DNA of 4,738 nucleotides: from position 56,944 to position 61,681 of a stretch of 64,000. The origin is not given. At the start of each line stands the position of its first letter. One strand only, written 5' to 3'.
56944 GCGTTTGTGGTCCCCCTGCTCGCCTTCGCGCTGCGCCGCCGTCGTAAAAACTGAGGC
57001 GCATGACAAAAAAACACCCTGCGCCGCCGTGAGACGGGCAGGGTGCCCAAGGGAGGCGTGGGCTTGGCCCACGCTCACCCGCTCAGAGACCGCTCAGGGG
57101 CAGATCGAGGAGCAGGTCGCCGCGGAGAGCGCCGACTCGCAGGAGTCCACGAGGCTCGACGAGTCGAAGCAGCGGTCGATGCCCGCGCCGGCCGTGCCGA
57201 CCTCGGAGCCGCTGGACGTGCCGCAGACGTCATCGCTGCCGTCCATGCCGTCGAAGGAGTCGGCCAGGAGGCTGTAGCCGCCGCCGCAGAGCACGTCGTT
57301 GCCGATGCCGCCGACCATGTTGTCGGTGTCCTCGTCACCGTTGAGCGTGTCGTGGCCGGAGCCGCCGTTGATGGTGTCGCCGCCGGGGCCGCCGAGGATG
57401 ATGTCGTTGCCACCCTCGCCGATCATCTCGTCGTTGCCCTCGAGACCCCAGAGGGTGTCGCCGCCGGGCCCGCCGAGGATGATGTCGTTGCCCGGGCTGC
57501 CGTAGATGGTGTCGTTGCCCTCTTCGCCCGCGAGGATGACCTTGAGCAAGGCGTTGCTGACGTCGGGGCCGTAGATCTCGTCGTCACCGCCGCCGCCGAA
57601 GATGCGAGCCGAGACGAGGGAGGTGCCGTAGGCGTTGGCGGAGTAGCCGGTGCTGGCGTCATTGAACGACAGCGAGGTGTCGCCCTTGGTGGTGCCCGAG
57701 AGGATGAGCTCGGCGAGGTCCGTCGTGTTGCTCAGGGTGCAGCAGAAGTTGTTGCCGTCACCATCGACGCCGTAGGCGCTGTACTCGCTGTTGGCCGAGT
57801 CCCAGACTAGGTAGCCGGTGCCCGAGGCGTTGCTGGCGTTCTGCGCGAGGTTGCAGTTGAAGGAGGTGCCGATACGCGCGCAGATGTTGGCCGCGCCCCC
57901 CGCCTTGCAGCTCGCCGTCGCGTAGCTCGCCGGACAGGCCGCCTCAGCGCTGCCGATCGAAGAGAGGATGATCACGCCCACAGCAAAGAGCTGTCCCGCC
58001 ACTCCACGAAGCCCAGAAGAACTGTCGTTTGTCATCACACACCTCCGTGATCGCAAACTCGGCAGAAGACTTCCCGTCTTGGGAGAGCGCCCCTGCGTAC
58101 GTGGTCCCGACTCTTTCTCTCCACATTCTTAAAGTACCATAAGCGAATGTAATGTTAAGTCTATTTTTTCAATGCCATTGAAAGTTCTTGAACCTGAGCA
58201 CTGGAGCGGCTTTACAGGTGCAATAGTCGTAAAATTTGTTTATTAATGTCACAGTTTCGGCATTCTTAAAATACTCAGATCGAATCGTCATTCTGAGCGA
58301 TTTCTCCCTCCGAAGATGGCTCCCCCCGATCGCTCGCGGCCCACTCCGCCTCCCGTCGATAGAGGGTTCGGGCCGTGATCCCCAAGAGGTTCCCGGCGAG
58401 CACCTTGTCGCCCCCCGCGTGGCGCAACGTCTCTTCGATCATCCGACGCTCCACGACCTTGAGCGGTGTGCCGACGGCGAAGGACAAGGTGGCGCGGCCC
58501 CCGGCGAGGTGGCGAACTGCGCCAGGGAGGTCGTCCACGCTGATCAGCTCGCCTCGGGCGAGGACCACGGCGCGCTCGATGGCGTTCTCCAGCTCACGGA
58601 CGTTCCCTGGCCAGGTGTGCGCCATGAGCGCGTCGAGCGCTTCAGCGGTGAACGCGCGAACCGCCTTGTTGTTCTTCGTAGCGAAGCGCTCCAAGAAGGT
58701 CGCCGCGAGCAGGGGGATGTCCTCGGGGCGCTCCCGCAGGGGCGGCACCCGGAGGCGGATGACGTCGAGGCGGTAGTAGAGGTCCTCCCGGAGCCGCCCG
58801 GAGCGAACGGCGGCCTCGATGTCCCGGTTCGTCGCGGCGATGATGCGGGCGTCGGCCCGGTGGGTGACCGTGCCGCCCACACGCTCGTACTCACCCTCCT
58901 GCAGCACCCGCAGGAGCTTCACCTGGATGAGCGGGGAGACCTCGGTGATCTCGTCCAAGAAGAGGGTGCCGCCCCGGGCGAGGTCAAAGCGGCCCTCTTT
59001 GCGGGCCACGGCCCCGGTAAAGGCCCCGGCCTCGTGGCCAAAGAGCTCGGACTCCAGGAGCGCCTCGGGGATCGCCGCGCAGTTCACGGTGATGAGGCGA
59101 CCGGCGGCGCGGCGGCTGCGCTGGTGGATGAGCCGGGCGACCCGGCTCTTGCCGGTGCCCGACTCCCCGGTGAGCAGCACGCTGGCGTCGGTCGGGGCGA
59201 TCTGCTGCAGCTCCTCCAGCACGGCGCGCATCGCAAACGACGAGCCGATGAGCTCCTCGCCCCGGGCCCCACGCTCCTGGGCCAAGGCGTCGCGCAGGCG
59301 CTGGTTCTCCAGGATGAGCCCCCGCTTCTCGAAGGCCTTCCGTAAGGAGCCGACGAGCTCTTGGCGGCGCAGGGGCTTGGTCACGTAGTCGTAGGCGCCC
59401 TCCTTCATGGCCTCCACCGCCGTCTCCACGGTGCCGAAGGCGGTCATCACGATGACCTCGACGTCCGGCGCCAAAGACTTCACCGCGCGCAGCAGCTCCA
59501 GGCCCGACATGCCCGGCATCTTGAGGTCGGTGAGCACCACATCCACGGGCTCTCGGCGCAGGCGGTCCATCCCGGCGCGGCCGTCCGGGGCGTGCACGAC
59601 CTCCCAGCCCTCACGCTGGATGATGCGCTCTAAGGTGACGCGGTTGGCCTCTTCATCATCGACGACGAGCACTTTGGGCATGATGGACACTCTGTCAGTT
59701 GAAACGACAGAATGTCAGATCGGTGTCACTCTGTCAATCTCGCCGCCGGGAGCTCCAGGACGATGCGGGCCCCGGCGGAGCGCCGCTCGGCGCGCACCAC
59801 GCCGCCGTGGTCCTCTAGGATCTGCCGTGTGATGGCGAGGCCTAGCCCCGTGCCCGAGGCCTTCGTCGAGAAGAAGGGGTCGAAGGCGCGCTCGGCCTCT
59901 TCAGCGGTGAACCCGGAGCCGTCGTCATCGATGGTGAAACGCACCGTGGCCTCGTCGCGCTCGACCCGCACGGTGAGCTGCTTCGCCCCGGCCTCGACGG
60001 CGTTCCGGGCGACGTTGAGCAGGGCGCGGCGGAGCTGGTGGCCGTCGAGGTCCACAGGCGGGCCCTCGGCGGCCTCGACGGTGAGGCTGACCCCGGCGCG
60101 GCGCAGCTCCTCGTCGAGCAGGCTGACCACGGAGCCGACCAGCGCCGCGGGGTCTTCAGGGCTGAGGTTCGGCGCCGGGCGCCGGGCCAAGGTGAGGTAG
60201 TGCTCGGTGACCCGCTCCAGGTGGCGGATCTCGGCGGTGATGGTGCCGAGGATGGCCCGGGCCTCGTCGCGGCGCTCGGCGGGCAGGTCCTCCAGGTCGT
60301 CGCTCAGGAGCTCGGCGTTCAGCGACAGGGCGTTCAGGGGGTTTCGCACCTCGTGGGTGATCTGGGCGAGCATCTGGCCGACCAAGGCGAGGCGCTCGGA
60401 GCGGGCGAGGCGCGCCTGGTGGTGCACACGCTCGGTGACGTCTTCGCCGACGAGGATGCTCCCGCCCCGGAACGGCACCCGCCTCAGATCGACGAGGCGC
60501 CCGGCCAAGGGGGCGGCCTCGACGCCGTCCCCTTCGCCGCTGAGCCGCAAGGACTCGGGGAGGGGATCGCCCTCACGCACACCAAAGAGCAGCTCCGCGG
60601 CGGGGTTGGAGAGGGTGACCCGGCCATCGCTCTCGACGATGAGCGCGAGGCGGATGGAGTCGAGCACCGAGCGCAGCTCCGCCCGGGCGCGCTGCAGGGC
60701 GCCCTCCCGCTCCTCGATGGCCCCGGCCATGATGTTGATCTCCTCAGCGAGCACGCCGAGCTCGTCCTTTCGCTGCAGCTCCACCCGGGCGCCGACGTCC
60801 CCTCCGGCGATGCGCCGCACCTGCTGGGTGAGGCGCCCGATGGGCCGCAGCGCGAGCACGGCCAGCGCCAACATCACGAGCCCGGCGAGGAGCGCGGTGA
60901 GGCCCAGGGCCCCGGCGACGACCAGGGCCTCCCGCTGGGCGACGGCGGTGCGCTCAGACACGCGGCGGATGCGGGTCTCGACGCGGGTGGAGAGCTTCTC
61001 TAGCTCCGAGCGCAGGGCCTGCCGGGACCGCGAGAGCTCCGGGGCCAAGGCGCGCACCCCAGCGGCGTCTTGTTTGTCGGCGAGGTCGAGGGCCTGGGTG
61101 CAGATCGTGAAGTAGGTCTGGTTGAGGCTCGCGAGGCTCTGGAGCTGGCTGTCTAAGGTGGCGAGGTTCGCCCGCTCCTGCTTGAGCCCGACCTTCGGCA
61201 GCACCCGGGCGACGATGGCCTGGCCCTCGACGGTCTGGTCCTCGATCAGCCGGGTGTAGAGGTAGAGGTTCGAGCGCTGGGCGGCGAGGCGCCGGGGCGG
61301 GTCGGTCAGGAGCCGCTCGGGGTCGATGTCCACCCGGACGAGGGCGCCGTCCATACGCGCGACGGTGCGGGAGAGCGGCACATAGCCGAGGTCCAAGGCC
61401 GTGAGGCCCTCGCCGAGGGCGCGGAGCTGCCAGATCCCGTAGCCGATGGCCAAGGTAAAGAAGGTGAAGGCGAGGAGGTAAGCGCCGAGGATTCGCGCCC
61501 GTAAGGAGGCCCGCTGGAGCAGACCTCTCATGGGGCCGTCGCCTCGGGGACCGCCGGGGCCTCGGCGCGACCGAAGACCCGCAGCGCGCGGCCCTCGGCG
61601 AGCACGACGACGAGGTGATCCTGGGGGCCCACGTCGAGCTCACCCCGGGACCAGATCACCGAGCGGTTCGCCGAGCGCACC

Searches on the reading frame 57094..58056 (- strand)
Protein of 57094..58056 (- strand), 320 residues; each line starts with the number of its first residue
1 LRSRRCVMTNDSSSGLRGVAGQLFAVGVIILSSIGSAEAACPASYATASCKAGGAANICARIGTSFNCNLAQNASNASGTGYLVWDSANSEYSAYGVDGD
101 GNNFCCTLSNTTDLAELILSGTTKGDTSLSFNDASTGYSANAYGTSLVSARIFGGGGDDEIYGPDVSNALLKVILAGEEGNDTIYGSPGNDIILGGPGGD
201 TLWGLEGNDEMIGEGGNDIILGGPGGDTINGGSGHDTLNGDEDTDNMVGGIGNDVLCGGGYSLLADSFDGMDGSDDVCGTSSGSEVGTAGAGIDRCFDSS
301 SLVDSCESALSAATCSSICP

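Call 59: search_protein_families(library=pfam, proteins=[window:57094-58056:-], max_evalue=0.001)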
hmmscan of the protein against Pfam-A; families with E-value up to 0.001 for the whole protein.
window:57094-58056:- (320 aa): 1 family
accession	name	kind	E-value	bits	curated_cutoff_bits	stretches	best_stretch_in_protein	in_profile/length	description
PF00353.25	HemolysinCabind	-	7.2e-19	67.8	23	3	174-202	8-36/36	RTX calcium-binding nonapeptide repeat (4 copies)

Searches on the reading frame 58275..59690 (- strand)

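Call 59: search_protein_families(library=pfam, proteins=[window:58275-59690:-], max_evalue=0.001)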
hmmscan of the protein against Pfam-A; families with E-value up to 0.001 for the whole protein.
window:58275-59690:- (471 aa): 11 families
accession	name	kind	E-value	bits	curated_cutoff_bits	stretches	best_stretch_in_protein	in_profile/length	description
PF00158.32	Sigma54_activat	-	3.1e-68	229.2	20.2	1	147-313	1-167/168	Sigma-54 interaction domain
PF00072.30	Response_reg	-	5.6e-31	107.4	30.2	1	7-115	1-109/111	Response regulator receiver domain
PF25601.1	AAA_lid_14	-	4.7e-29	100.5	27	1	319-394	1-76/87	AAA+ ATPase lid domain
PF14532.12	Sigma54_activ_2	-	1.5e-20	74.3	25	1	148-318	1-138/138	Sigma-54 interaction domain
PF07728.20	AAA_5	-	1.9e-11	44.6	22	1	171-290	2-124/139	AAA domain (dynein-related subfamily)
PF02954.25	HTH_8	-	2.5e-09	37.1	22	1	410-446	2-38/42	Bacterial regulatory protein, Fis family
PF13191.12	AAA_16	-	6.5e-07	30.4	32.6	1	147-232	2-86/167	AAA ATPase domain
PF01078.27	Mg_chelatase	-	1.4e-05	25.1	20.3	0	226-288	93-157/207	Magnesium chelatase, subunit ChlI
PF00004.35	AAA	-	2.4e-05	25.2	21.2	1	171-305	1-128/131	ATPase family associated with various cellular activities (AAA)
PF07724.20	AAA_2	-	6.3e-05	23.5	27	1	169-296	4-132/166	AAA domain (Cdc48 subfamily)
PF13401.12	AAA_22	-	0.00044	21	27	0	168-205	5-42/130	AAA domain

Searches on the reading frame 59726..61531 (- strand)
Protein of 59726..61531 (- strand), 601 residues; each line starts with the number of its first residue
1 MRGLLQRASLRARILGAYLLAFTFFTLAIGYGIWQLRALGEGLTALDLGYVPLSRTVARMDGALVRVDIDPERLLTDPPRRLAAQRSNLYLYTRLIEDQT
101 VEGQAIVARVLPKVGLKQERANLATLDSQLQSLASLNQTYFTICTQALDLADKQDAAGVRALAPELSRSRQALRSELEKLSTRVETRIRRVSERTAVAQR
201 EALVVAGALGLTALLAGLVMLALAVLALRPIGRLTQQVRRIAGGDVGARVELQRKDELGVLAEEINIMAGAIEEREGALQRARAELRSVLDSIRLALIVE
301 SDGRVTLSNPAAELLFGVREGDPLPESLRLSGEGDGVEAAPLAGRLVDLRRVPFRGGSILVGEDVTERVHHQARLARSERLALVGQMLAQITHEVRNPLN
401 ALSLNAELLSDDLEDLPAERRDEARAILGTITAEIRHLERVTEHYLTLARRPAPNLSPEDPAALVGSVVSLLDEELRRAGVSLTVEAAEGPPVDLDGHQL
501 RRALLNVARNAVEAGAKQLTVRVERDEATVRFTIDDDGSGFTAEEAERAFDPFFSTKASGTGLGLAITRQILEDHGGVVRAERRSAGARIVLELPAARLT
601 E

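Call 59: search_protein_families(library=pfam, proteins=[window:59726-61531:-], max_evalue=0.001)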
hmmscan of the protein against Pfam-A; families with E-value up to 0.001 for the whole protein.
window:59726-61531:- (601 aa): 5 families
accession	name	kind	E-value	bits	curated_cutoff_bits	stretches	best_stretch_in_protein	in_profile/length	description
PF02518.31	HATPase_c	-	6.2e-22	78.6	26.4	1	496-597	2-110/111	Histidine kinase-, DNA gyrase B-, and HSP90-like ATPase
PF00512.31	HisKA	-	2.1e-12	47.3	26.9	1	385-451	3-63/66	His Kinase A (phospho-acceptor) domain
PF00672.30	HAMP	-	6.6e-12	46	25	1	227-274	6-53/53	HAMP domain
PF13589.12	HATPase_c_3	-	5.6e-07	30.1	25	1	500-557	3-61/137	Histidine kinase-, DNA gyrase B-, and HSP90-like ATPase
PF13581.12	HATPase_c_2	-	1.6e-05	25.4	27.4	1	503-575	35-112/127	Histidine kinase-like ATPase domain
